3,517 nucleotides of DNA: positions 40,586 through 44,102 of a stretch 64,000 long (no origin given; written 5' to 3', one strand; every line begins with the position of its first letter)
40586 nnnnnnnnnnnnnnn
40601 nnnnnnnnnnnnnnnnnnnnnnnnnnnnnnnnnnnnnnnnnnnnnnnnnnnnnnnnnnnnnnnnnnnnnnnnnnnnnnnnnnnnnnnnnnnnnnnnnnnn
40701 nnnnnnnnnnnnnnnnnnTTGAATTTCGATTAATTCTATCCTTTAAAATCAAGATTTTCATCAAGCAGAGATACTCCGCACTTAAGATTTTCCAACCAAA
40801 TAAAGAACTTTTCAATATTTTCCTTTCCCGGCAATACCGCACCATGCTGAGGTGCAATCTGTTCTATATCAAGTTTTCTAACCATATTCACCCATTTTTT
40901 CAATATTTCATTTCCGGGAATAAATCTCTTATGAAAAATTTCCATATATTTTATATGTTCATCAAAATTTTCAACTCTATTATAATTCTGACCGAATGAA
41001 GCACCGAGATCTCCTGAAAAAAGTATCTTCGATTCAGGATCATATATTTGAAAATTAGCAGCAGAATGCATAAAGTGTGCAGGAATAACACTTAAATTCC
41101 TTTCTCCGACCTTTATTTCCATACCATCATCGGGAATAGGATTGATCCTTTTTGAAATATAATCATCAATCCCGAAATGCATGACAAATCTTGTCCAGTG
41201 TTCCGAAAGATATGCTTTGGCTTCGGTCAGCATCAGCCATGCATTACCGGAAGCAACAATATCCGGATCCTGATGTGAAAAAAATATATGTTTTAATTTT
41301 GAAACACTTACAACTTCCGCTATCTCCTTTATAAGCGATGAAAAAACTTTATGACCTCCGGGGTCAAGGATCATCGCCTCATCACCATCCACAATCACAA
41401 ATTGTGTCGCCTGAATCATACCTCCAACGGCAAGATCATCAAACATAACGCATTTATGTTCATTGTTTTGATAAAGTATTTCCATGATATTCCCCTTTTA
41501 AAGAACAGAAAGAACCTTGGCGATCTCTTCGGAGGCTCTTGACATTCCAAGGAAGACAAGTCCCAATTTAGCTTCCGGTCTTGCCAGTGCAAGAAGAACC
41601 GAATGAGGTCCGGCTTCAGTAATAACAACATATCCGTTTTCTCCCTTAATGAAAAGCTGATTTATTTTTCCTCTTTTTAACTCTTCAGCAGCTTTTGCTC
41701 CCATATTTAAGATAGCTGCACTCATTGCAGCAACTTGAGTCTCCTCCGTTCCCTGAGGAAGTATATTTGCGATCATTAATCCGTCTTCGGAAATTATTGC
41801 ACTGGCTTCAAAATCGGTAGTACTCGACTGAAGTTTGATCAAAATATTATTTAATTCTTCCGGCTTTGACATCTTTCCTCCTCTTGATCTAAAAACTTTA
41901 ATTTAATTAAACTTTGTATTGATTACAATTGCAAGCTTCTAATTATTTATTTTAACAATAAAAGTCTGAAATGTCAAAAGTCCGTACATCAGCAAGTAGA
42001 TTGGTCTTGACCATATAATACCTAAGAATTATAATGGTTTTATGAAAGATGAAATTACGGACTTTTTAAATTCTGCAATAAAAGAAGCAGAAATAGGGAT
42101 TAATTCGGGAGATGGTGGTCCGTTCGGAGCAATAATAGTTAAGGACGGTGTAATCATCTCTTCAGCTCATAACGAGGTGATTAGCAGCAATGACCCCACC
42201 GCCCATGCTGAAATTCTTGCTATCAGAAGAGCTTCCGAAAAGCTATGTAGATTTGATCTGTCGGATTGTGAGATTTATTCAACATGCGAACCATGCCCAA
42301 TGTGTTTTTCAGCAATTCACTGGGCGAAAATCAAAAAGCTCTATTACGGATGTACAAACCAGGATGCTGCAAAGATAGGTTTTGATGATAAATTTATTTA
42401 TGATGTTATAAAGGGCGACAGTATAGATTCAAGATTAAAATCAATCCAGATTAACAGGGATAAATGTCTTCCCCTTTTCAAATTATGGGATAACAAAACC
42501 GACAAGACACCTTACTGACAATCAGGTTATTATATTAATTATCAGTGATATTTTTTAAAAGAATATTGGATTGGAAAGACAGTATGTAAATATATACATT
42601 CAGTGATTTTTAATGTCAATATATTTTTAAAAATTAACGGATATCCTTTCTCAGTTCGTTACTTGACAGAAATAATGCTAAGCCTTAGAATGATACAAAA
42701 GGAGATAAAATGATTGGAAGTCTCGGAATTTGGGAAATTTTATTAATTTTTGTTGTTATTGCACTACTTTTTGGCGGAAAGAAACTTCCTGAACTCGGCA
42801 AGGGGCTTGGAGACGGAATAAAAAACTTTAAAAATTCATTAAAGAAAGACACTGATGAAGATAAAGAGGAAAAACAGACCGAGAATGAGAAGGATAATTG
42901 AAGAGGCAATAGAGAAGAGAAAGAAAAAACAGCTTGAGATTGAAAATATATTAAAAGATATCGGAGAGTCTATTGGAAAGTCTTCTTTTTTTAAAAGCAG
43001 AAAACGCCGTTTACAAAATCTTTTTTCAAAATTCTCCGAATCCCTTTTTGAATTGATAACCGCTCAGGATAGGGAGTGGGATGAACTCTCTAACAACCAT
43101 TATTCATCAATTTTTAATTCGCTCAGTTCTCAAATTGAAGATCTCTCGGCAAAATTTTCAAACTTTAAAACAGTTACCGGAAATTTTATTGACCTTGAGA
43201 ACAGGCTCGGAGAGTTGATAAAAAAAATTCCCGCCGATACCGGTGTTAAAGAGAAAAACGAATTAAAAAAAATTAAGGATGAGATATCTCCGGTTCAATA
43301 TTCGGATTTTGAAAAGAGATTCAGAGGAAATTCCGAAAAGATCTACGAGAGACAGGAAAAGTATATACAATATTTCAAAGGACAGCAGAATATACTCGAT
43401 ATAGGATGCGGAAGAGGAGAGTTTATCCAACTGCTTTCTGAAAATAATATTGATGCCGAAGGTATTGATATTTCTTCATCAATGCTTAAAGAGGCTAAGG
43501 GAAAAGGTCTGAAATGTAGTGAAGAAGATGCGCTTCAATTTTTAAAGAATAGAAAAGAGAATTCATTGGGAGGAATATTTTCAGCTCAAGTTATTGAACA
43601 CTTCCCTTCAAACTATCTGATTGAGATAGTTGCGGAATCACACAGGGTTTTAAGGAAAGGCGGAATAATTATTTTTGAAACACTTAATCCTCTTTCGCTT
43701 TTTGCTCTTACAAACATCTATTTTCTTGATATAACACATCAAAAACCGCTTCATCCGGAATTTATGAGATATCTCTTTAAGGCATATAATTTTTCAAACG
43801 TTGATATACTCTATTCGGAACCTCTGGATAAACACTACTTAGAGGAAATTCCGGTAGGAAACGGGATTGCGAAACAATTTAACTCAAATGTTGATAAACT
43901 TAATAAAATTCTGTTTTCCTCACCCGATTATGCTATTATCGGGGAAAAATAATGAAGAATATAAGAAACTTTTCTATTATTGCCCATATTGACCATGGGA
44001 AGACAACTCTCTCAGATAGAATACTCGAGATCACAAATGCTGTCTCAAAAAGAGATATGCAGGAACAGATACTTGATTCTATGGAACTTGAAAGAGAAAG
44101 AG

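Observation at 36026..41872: Mgl-like polarity/signalling island without a GTPase: two Roadblock/LC7 proteins, ParA/MinD ATPase, REC-DUF4388 regulator, di-iron sensor candidate and PAS-HK-REC-HPt kinase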

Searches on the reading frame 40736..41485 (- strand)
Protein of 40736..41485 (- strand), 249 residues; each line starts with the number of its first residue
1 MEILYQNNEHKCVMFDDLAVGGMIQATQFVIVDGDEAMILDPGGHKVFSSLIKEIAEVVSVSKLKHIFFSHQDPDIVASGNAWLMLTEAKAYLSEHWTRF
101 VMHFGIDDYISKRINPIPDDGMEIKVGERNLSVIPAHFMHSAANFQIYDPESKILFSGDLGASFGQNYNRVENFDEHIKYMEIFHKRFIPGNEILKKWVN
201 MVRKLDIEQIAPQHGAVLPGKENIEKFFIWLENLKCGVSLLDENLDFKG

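Call 3: search_protein_families(library=pfam, proteins=[window:40736-41485:-], max_evalue=0.01)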
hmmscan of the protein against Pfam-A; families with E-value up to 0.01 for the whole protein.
window:40736-41485:- (249 aa): 2 families
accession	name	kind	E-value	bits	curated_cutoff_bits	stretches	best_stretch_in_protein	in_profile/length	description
PF19583.5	ODP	-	3.2e-72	242.9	27.2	1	24-215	1-194/194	ODP family beta lactamase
PF00753.33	Lactamase_B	-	2.4e-17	64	22.7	1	25-214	5-196/196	Metallo-beta-lactamase superfamily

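Call 4: search_protein_families(library=ncbifam, proteins=[window:40736-41485:-], max_evalue=0.01)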
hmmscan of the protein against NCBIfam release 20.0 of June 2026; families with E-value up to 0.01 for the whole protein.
window:40736-41485:- (249 aa): 5 families
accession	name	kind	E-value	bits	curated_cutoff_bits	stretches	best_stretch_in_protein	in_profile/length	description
TIGR04558.1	SoxH_rel_PQQ_1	hypoth_equivalog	5.7e-08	32.2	300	1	21-160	30-177/285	quinoprotein relay system zinc metallohydrolase 1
NF008887.0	PRK11921.1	equivalog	7.7e-07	28.3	635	1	36-218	44-229/396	anaerobic nitric oxide reductase flavorubredoxin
TIGR04559.1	SoxH_rel_PQQ_2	hypoth_equivalog_domain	5.9e-06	25.9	280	1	64-160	68-177/283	quinoprotein relay system zinc metallohydrolase 2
NF033088.2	bla_subclass_B1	equivalog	0.0044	16.7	200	1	22-158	27-157/217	subclass B1 metallo-beta-lactamase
NF033574.1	VarG_fam_MBL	equivalog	0.0068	15.6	750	1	29-112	95-176/374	VarG family subclass B1-like metallo-beta-lactamase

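Call 31: search_solved_structures(query=window:40736-41485:-, max_evalue=0.001, show_alignments=1)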
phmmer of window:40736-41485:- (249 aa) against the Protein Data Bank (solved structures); distinct sequences matched with E-value up to 0.001: 4.
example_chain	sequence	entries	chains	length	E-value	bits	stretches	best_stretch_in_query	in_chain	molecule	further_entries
6qrq_B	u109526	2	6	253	8.1e-73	248.3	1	2-243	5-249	Oxygen-binding diiron protein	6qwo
6qnm_A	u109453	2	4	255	1.6e-62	214.6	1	3-242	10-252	OXYGEN-BINDING DI-IRON PROTEIN | Uncharacterized protein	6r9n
2q9u_A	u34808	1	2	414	2.3e-06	30.6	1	33-185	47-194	A-type flavoprotein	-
1ycf_A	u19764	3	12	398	5.8e-05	26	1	29-232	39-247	Nitric oxide reductase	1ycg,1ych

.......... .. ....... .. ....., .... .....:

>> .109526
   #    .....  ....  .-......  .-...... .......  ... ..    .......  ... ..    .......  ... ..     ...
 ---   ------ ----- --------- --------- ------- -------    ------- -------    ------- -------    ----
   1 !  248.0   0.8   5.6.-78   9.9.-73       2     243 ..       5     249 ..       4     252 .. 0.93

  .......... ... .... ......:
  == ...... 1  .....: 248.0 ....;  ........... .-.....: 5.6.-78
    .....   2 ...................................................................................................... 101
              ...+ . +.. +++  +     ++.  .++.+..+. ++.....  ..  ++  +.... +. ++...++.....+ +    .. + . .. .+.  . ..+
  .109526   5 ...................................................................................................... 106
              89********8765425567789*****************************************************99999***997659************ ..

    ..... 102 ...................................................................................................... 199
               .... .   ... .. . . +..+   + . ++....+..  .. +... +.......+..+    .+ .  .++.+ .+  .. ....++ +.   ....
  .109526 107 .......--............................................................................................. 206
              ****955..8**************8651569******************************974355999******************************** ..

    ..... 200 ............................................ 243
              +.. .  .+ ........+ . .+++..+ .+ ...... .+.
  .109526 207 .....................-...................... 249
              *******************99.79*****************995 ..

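Call 76: search_protein_families(library=padloc, proteins=[window:40736-41485:-], max_evalue=0.001)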
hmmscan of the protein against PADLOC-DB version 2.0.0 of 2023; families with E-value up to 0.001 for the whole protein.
window:40736-41485:- (249 aa): 0 families

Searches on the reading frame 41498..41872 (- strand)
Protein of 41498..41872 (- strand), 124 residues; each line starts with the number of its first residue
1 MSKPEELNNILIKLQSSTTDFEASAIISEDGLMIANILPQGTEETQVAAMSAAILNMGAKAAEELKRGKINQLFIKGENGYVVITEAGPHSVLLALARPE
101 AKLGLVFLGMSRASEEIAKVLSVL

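Call 3: search_protein_families(library=pfam, proteins=[window:41498-41872:-], max_evalue=0.01)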
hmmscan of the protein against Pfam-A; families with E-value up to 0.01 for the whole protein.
window:41498-41872:- (124 aa): 1 family
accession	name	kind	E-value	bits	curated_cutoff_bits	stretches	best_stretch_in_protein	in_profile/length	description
PF03259.23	Robl_LC7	-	1.6e-17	63.5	23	1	9-96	3-90/91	Roadblock/LC7 domain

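Call 4: search_protein_families(library=ncbifam, proteins=[window:41498-41872:-], max_evalue=0.01)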
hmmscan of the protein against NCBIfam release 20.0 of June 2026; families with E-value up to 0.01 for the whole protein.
window:41498-41872:- (124 aa): 0 families

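Call 30: search_solved_structures(query=window:41498-41872:-, max_evalue=0.1)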
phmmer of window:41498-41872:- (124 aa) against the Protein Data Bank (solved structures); distinct sequences matched with E-value up to 0.1: 11.
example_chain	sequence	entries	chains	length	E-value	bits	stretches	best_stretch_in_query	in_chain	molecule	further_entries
7f8m_A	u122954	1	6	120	1.6e-24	89.5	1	17-121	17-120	Robl_LC7 domain-containing protein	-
9jue_D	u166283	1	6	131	2.5e-20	76.1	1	6-121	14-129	Roadblock/LC7 domain protein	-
3leq_A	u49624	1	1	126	3.8e-10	43.4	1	6-121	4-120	uncharacterized protein cvnB5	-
7yh1_D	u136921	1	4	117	6.5e-07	33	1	8-116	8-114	Roadblock/LC7 domain protein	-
9hef_A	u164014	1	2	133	4.9e-06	30.2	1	23-118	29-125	Serine protease inhibitor Rv3364c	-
6h5b_B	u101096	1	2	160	0.0066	20.1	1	18-122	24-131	MglB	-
6izw_B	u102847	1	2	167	0.0069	20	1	18-122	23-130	Gliding motility protein MglB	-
6hjm_A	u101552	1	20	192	0.01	19.5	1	18-122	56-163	MglB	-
1j3w_A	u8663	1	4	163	0.028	18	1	39-121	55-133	Giding protein-mglB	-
3t1s_A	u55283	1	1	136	0.036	17.7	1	39-121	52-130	Gliding protein MglB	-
3t1r_A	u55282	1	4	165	0.059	17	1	39-121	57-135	Gliding protein MglB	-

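Call 76: search_protein_families(library=padloc, proteins=[window:41498-41872:-], max_evalue=0.001)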
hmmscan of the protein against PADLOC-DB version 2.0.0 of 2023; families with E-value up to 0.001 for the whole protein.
window:41498-41872:- (124 aa): 0 families

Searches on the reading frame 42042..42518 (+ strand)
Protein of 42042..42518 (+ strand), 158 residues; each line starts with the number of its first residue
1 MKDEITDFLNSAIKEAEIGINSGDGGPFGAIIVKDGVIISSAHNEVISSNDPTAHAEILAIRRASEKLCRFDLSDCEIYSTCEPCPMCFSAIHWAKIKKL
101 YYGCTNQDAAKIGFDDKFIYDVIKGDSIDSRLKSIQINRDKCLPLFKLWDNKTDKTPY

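Call 3: search_protein_families(library=pfam, proteins=[window:42042-42518:+], max_evalue=0.01)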
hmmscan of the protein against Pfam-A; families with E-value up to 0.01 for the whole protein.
window:42042-42518:+ (158 aa): 4 families
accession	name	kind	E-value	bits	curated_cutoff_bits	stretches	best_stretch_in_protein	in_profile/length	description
PF00383.29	dCMP_cyt_deam_1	-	1.4e-25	89.6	25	1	6-104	5-102/102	Cytidine and deoxycytidylate deaminase zinc-binding region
PF14437.12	MafB19-deam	-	3.1e-23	82.7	27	1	9-112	7-109/142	MafB19-like deaminase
PF14439.12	Bd3614-deam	-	0.00048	20.5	38.5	1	30-96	13-79/113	Bd3614-like deaminase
PF18750.7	SNAD4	-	0.0083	16.6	27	0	44-93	22-72/130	Secreted Novel AID/APOBEC-like Deaminase 4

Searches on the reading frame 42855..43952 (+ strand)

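Call 3: search_protein_families(library=pfam, proteins=[window:42855-43952:+], max_evalue=0.01)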
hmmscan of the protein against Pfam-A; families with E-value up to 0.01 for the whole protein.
window:42855-43952:+ (365 aa): 10 families
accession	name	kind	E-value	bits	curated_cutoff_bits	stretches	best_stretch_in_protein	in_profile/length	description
PF13489.12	Methyltransf_23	-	2.9e-14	53.6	27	1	172-316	18-162/164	Methyltransferase domain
PF08241.18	Methyltransf_11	-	5e-14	53.2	21.2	1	181-274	1-95/95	Methyltransferase domain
PF13649.12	Methyltransf_25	-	5e-13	50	27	1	180-270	1-97/97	Methyltransferase domain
PF13847.12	Methyltransf_31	-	2.7e-10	40.6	27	1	177-278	4-113/145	Methyltransferase domain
PF07021.18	MetW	-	3e-09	37.2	21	1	175-268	12-104/193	Methionine biosynthesis protein MetW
PF08242.18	Methyltransf_12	-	5.5e-09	37.1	30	1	181-272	1-98/98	Methyltransferase domain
PF02353.26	CMAS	-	6.5e-05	22.8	27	1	178-277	64-167/273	Mycolic acid cyclopropane synthetase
PF01728.25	FtsJ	-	9.3e-05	22.9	24.1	1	162-233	8-82/181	FtsJ-like methyltransferase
PF08003.17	Methyltransf_9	-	0.00031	20.3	23.8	1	69-277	7-220/315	Protein of unknown function (DUF1698)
PF01209.24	Ubie_methyltran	-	0.0026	17.6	20.1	1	169-234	40-107/233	ubiE/COQ5 methyltransferase family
